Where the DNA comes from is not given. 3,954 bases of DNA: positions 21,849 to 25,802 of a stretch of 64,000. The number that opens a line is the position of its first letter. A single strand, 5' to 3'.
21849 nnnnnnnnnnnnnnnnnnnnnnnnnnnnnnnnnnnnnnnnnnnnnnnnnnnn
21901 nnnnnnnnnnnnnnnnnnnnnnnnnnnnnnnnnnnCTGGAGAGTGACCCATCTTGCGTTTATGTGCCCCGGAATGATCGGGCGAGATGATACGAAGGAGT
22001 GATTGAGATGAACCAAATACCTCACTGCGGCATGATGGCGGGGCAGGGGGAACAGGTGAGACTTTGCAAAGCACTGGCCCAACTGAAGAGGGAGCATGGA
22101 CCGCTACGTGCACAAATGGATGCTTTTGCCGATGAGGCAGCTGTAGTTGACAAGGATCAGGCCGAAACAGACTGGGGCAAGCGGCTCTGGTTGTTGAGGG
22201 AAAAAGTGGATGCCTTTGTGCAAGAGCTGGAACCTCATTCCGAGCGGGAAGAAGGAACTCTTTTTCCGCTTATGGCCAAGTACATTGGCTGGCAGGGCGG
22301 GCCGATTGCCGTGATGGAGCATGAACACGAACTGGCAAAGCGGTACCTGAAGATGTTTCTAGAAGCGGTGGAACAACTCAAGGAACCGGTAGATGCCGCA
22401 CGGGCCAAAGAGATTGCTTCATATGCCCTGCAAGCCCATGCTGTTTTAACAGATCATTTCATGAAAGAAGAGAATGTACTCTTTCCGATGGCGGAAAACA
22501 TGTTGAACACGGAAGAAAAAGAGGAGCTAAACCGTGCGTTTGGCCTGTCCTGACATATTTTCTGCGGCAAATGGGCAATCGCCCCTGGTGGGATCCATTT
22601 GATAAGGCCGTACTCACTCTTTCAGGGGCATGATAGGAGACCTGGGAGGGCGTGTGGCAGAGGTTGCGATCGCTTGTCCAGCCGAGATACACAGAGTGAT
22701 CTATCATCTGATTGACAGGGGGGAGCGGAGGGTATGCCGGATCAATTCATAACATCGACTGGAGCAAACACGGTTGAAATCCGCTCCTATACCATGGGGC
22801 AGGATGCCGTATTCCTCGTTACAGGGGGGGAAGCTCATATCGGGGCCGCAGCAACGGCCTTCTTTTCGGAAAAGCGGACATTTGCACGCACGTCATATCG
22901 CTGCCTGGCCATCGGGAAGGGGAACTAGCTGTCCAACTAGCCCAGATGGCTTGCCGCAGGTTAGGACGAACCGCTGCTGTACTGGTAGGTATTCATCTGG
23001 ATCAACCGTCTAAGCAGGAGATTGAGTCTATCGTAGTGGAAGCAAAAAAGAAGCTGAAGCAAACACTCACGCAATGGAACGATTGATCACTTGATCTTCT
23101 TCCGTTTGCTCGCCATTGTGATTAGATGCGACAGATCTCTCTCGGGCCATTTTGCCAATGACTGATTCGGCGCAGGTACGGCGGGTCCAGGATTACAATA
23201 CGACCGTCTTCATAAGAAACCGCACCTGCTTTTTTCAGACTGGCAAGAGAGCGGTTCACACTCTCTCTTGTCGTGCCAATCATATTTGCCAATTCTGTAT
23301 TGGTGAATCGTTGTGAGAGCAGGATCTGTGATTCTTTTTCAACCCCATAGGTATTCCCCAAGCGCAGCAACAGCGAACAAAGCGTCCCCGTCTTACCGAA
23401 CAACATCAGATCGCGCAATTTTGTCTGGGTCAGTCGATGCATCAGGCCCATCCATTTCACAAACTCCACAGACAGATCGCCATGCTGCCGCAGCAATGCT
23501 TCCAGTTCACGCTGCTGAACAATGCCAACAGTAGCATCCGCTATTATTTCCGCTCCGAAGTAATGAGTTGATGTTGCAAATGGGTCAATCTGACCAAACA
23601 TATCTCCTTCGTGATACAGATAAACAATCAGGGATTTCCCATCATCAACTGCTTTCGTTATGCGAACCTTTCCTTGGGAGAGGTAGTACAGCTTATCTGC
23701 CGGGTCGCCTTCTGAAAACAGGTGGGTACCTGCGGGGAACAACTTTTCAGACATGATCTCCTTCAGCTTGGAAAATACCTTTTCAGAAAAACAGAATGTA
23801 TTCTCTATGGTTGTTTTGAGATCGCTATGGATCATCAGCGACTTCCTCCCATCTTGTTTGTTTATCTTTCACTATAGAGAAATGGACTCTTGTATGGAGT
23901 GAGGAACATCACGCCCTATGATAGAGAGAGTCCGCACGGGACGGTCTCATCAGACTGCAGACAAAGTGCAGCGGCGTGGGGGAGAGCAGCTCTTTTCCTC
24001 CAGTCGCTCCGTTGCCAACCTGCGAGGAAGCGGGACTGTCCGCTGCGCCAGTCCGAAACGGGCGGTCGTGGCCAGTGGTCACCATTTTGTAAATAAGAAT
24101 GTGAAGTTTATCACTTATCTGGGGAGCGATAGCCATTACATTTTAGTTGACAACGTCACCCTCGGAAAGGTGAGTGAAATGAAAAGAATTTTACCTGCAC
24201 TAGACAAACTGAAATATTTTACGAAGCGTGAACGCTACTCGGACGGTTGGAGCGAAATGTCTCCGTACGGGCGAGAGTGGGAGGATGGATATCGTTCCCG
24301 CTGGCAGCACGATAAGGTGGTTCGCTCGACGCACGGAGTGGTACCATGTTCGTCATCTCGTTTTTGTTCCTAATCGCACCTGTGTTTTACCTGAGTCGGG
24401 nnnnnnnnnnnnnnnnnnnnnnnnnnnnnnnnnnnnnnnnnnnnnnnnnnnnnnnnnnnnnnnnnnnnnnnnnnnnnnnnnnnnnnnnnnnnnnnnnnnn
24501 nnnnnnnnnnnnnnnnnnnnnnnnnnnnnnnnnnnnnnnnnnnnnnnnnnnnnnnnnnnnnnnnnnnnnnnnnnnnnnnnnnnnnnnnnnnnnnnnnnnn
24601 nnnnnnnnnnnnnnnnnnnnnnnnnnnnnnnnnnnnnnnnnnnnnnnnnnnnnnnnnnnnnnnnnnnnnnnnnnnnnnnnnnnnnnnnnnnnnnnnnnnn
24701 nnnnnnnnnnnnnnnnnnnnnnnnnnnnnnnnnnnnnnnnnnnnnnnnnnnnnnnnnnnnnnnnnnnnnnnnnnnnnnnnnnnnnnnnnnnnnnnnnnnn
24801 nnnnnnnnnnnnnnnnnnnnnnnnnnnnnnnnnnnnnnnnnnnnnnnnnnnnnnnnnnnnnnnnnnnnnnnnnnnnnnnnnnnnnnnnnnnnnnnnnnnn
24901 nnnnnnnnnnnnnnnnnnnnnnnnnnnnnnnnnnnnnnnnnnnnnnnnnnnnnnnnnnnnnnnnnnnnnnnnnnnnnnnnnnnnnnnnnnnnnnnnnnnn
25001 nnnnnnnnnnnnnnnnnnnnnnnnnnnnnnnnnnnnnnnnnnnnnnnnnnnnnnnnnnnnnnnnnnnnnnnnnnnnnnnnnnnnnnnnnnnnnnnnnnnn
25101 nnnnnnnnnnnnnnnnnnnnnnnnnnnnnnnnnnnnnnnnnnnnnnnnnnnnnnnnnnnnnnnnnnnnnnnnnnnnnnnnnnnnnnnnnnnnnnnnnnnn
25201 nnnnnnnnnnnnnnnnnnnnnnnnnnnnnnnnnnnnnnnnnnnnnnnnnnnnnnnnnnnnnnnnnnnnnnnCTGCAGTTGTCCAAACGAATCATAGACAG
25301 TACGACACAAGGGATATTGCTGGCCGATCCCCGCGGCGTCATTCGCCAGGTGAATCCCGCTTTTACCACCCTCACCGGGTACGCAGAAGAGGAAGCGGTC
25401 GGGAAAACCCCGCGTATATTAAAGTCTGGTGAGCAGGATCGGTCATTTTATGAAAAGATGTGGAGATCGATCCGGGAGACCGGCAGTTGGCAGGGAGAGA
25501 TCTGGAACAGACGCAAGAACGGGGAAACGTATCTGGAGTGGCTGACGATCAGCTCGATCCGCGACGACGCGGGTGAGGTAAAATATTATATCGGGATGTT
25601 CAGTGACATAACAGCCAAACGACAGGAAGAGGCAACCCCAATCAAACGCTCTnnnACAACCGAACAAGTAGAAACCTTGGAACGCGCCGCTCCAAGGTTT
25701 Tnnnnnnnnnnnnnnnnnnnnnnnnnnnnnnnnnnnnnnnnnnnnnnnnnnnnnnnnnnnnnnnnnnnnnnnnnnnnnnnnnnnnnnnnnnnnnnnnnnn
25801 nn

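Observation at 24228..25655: NarK fused to a cytoplasmic PAS domain, with its N-terminus destroyed by a nonsense codon and a frameshift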

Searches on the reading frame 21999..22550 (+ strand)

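Call 7: search_protein_families(library=pfam, proteins=[window:21999-22550:+], max_evalue=0.01)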
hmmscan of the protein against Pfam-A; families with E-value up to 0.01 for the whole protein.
window:21999-22550:+ (184 aa): 1 family
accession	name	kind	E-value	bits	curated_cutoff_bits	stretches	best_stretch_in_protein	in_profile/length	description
PF01814.28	Hemerythrin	-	1.7e-16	61.3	25.3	1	26-165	3-127/127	Hemerythrin HHE cation binding domain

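Call 8: search_protein_families(library=ncbifam, proteins=[window:21999-22550:+], max_evalue=0.01)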
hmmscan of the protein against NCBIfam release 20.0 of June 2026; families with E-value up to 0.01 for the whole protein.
window:21999-22550:+ (184 aa): 3 families
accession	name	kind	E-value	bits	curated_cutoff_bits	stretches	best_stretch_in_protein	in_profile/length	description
NF008221.0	PRK10992.1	equivalog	2.9e-13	49.8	254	2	31-135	82-185/220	iron-sulfur cluster repair protein YtfE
TIGR03652.1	FeS_repair_RIC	equivalog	2.7e-12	47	204.7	2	30-135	77-185/216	iron-sulfur cluster repair di-iron protein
NF041614.1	FeSrepair_DnrN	equivalog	7.4e-09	36.1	300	1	29-163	20-152/157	iron-sulfur cluster repair protein DnrN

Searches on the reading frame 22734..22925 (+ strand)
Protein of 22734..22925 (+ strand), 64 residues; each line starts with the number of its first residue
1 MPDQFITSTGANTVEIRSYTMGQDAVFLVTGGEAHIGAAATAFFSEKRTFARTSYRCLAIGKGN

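Call 25: search_protein_families(library=pfam, proteins=[window:22734-22925:+], max_evalue=0.01)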
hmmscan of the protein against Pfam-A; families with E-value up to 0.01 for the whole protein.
window:22734-22925:+ (64 aa): 1 family
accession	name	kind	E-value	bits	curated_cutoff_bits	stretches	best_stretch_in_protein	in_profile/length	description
PF21758.2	PAC_bac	-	2e-07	31.1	27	1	11-53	4-47/115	Bacterial proteasome assembling chaperone-like protein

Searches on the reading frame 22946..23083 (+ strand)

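Call 25: search_protein_families(library=pfam, proteins=[window:22946-23083:+], max_evalue=0.01)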
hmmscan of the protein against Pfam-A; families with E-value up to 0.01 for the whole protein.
window:22946-23083:+ (46 aa): 1 family
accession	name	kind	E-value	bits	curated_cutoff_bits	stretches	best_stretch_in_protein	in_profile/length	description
PF21758.2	PAC_bac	-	4.5e-07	30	27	1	2-43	72-113/115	Bacterial proteasome assembling chaperone-like protein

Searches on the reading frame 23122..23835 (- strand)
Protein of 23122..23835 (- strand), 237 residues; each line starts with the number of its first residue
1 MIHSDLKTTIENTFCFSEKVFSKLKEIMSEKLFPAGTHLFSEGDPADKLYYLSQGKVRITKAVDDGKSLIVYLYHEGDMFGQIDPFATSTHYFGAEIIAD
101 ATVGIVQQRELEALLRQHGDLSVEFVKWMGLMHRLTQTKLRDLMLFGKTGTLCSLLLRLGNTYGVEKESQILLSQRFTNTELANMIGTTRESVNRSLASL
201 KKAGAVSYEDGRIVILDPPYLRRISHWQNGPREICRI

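Call 7: search_protein_families(library=pfam, proteins=[window:23122-23832:-], max_evalue=0.01)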
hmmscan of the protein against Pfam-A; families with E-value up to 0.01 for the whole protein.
window:23122-23832:- (236 aa): 5 families
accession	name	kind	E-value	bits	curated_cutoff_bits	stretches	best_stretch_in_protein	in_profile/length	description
PF13545.12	HTH_Crp_2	-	2.7e-17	62.9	27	1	151-223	3-70/70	Crp-like helix-turn-helix domain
PF00027.35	cNMP_binding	-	3.7e-16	59.3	27.5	1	30-117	2-89/89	Cyclic nucleotide-binding domain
PF00325.26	Crp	-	1.8e-05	24.8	21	1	176-203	3-30/32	Bacterial regulatory proteins, crp family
PF01978.25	TrmB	-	0.0012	19.1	25.6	1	171-217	18-59/68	Sugar-specific transcriptional regulator TrmB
PF00392.27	GntR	-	0.0077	16.3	27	0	179-211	28-60/64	Bacterial regulatory proteins, gntR family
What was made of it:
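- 23122..23835 (-): Crp/Fnr-family regulator gene, divergent from the nar promoter. Its product has one C-terminal Cys, so it is not the Fnr orthologue. Pfam cNMP_binding + HTH_Crp_2 (call 7).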

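Call 8: search_protein_families(library=ncbifam, proteins=[window:23122-23832:-], max_evalue=0.01)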
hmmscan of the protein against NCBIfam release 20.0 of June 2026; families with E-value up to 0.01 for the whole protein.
window:23122-23832:- (236 aa): 14 families
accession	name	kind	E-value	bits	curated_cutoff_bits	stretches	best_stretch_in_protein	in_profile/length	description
NF050806.1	TransRegFixKCaul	equivalog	6.1e-18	64.8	300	1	30-215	26-204/215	transcriptional regulator FixK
NF008732.0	PRK11753.1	equivalog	1.9e-17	63.4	266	1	26-215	22-211/214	cAMP-activated global transcriptional regulator CRP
TIGR03697.1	NtcA_cyano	equivalog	3e-17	63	244.95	1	36-220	2-188/193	global nitrogen regulator NtcA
NF010499.0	PRK13918.1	equivalog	1.3e-12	47.6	274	1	28-226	13-203/205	CRP/FNR family transcriptional regulator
NF006901.0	PRK09392.1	equivalog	3.6e-12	46.1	211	1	16-224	19-221/236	transcriptional activator FtrB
NF052518.1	TransRegLdrP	equivalog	5.6e-12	46.1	300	1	37-216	9-180/195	transcriptional regulator LdrP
NF053664.1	TransRegPtrACyano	equivalog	4.1e-10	39.3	300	1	47-215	29-190/196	Crp/Fnr family transcriptional regulator PtrA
NF045989.1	TransRegFnrLRhodb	equivalog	5.3e-10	38.9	300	1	20-215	29-225/245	transcriptional regulator FnrL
NF008365.0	PRK11161.1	subfamily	3.7e-08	32.9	228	1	13-223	32-242/250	fumarate/nitrate reduction transcriptional regulator Fnr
NF041163.2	encap_f2b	equivalog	4.7e-07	29.3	400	1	17-125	85-194/450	family 2B encapsulin nanocompartment shell protein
NF050815.1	TransActFtrBCaul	equivalog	3.9e-05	23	300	1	17-221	22-220/251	transcriptional activator FtrB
TIGR03896.1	cyc_nuc_ocin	subfamily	0.00067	19.1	161.05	1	30-129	164-263/317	bacteriocin-type transport-associated protein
NF007707.0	PRK10402.1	subfamily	0.0019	17.9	180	1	19-101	23-105/226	transcriptional regulator YeiL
NF053606.1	Sta1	subfamily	0.0027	17.8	80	1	170-206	29-65/100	Sta1 family transcriptional regulator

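Call 14: find_encoding_contigs(protein=window:23122-23835:-, flank=10000, max_places=5)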
Protein window:23122-23835:- (237 aa): no gene with exactly this product is on record in the collection.

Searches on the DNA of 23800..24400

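Call 59: search_rna_families(source=window, start=23800, end=24400, threshold=evalue, max_evalue=1)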
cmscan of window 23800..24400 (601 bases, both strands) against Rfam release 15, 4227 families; matches with E-value up to 1: 0.
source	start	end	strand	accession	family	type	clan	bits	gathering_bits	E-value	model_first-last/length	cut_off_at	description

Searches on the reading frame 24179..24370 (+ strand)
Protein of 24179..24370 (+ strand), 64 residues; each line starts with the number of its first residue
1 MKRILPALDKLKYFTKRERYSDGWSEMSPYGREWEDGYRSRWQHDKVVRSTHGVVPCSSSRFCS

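Call 7: search_protein_families(library=pfam, proteins=[window:24179-24370:+], max_evalue=0.01)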
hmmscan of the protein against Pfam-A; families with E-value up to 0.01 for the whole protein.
window:24179-24370:+ (64 aa): 1 family
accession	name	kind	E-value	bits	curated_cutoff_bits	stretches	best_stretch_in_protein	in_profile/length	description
PF14710.11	Nitr_red_alph_N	-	5.6e-13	49.4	24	1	8-42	3-38/38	Respiratory nitrate reductase alpha N-terminal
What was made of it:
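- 24179..24340 (+): narG': codons 1-54 of the respiratory nitrate reductase alpha subunit. The reading frame then runs on through unrelated sequence to a TAA at 24371-24373, giving a 64-aa ORF. PF14710 E 5.6e-13 (call 7).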

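Call 8: search_protein_families(library=ncbifam, proteins=[window:24179-24370:+], max_evalue=0.01)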
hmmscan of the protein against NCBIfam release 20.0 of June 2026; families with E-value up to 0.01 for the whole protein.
window:24179-24370:+ (64 aa): 2 families
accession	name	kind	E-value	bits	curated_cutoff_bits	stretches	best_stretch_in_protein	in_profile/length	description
TIGR01580.1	narG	equivalog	2.2e-16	58.7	1084.15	1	7-60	3-56/1235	nitrate reductase subunit alpha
TIGR03479.1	DMSO_red_II_alp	subfamily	0.00013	20.2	984.75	1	22-59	34-68/913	molybdopterin-dependent oxidoreductase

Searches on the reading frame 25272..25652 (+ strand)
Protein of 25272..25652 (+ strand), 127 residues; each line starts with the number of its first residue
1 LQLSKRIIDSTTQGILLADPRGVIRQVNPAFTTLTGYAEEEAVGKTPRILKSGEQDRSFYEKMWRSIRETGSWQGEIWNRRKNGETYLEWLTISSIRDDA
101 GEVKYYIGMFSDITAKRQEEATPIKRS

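Call 19: search_solved_structures(query=window:25272-25652:+, max_evalue=0.001, show_alignments=3)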
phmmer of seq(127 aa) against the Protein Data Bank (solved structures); distinct sequences matched with E-value up to 0.001: 138 (the best 60 are shown).
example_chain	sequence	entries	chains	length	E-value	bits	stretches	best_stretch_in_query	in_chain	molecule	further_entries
3ewk_A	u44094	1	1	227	2.2e-30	108.3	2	17-122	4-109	Sensor protein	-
2gj3_A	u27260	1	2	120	1.9e-19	73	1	7-113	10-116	Nitrogen fixation regulatory protein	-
9qq6_A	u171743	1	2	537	2e-18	69.7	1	8-115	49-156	histidine kinase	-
6y7r_A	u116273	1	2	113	1.4e-14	57.3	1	13-117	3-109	Multi-sensor hybrid histidine kinase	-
8pky_A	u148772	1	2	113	2.6e-14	56.4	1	24-117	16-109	histidine kinase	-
6ywq_A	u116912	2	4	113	2.6e-14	56.4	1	24-117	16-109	Multi-sensor hybrid histidine kinase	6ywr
7r5n_A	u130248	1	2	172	4.1e-14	55.8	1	3-116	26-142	Sensory box protein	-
6ywg_A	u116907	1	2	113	4.9e-14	55.5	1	24-117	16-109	Multi-sensor hybrid histidine kinase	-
6ywh_A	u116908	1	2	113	4.9e-14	55.5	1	24-117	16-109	Multi-sensor hybrid histidine kinase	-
6rhf_A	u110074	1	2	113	4.9e-14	55.5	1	24-117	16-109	Multi-sensor hybrid histidine kinase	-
9u5n_A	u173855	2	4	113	4.9e-14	55.5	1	24-117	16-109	histidine kinase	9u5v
6yx4_A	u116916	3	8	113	4.9e-14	55.5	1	24-117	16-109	Multi-sensor hybrid histidine kinase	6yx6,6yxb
6ywi_A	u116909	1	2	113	4.9e-14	55.5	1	24-117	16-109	Multi-sensor hybrid histidine kinase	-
6yxc_A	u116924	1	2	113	4.9e-14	55.5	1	24-117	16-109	Multi-sensor hybrid histidine kinase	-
8pm1_A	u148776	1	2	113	5.4e-14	55.4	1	24-117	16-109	histidine kinase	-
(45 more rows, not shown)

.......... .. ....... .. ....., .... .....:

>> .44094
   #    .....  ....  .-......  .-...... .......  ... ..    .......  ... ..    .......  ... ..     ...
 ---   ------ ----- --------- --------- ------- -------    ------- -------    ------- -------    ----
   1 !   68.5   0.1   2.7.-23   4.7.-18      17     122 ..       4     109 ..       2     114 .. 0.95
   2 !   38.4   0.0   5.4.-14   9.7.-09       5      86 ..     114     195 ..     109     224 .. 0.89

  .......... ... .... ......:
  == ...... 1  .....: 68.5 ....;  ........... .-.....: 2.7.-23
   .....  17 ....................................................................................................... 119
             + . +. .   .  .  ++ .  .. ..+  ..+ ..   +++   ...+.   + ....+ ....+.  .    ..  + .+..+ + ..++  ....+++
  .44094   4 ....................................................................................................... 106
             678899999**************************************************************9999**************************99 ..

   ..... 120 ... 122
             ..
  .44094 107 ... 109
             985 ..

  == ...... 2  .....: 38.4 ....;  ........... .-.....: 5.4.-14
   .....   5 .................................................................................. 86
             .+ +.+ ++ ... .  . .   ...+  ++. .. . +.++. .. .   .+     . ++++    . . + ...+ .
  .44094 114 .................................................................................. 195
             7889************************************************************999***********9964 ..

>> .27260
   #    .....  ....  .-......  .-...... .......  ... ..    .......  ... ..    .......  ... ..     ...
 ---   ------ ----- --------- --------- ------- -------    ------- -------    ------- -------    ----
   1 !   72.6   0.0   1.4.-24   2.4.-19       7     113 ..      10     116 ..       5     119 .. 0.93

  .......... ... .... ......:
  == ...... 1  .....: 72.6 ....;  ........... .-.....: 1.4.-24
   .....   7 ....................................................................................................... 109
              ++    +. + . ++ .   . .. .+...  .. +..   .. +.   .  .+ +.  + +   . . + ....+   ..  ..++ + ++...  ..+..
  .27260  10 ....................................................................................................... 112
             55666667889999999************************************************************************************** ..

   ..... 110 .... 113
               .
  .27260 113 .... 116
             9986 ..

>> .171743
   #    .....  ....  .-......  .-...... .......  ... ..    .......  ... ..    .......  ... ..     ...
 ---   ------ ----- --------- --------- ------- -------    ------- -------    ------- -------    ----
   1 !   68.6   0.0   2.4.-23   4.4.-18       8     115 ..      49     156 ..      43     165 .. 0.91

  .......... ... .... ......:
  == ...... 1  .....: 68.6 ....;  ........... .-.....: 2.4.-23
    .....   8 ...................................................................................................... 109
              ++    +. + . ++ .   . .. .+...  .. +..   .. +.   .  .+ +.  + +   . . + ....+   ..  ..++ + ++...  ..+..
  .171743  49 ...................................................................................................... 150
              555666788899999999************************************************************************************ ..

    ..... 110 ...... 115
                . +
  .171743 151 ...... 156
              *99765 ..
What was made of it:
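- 25284..25625 (+): PAS domain of the flavin (MmoS/NifL) type, in frame with the MFS body. The stop codon is at 25653-25655. 3EWK MmoS E 2.2e-30 and 2GJ3 NifL E 1.9e-19 (call 19).
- On Flavin (FAD)-binding PAS, MmoS/NifL type: The top PDB matches are 3EWK and 2GJ3, followed by LOV domains (call 19).
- Closest known: FAD-binding PAS domains of MmoS. Same: These are the best solved-structure matches by sequence, E 2.2e-30 and 1.9e-19 (call 19).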
